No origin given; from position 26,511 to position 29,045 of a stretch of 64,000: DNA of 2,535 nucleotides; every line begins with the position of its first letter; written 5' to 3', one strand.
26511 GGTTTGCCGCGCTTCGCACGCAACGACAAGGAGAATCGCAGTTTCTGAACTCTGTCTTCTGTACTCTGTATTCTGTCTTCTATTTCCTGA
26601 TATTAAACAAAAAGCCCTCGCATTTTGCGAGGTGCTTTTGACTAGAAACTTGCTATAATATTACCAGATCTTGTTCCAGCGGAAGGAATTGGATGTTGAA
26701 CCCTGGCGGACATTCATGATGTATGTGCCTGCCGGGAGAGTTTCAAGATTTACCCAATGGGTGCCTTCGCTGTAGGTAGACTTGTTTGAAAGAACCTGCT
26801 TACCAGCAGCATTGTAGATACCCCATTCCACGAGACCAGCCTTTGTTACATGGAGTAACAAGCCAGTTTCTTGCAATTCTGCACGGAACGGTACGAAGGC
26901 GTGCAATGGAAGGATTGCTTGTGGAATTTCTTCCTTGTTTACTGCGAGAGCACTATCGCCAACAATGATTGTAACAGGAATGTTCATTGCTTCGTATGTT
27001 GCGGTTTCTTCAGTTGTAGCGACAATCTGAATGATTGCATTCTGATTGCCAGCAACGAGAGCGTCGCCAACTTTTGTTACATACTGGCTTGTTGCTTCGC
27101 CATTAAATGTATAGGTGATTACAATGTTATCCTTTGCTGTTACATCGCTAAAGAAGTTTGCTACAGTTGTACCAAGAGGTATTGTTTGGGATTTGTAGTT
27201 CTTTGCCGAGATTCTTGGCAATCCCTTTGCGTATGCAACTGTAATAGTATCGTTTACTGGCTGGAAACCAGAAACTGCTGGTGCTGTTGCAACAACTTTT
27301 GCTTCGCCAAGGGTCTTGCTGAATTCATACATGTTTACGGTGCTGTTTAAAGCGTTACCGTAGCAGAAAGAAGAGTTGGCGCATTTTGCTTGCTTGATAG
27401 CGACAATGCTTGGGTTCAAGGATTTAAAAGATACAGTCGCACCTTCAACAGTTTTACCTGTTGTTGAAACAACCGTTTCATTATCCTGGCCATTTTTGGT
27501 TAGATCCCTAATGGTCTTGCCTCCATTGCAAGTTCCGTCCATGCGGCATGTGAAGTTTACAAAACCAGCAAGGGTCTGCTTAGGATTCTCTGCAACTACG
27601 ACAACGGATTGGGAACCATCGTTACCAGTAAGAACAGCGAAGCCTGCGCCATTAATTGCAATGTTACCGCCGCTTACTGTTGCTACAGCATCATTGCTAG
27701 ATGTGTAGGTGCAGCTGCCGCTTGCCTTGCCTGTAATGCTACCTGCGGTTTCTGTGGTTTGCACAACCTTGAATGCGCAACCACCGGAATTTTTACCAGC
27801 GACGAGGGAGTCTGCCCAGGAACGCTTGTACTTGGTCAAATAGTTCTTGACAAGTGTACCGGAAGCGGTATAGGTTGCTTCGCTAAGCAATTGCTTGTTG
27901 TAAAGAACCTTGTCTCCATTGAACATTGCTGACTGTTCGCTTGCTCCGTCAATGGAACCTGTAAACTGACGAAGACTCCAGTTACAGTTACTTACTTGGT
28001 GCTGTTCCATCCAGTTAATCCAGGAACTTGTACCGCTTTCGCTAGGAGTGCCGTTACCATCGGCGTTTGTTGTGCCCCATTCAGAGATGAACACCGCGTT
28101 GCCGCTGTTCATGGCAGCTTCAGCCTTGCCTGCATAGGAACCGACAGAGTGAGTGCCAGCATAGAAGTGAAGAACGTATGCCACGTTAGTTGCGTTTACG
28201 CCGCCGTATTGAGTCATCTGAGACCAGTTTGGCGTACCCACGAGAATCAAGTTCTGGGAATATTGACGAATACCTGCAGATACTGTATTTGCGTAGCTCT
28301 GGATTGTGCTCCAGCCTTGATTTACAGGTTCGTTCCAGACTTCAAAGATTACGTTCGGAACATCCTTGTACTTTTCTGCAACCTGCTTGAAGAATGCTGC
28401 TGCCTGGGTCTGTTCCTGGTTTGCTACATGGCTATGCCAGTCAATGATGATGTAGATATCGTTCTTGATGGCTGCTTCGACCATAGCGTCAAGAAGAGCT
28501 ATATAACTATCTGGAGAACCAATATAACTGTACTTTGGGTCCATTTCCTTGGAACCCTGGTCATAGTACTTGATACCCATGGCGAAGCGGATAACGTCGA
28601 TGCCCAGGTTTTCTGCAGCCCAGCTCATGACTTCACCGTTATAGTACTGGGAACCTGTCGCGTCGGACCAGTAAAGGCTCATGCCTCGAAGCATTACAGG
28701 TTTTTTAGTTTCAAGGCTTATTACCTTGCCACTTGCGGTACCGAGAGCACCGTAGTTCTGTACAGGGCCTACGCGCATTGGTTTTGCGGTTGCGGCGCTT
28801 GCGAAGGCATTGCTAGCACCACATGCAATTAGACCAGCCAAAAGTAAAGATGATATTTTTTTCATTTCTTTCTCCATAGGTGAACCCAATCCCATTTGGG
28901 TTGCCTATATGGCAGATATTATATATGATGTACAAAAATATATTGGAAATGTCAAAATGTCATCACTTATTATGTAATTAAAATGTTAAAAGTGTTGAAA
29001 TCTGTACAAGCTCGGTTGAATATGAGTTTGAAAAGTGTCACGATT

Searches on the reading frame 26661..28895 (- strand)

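Call 68: search_protein_families(library=ncbifam, proteins=[window:26661-28895:-], max_evalue=0.00001)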
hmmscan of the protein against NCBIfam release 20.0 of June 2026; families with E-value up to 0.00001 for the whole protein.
window:26661-28895:- (744 aa): 1 family
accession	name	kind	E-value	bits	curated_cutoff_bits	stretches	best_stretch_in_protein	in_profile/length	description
TIGR04183.1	Por_Secre_tail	domain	3.8e-07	30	23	1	681-740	13-69/72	T9SS type A sorting domain-containing protein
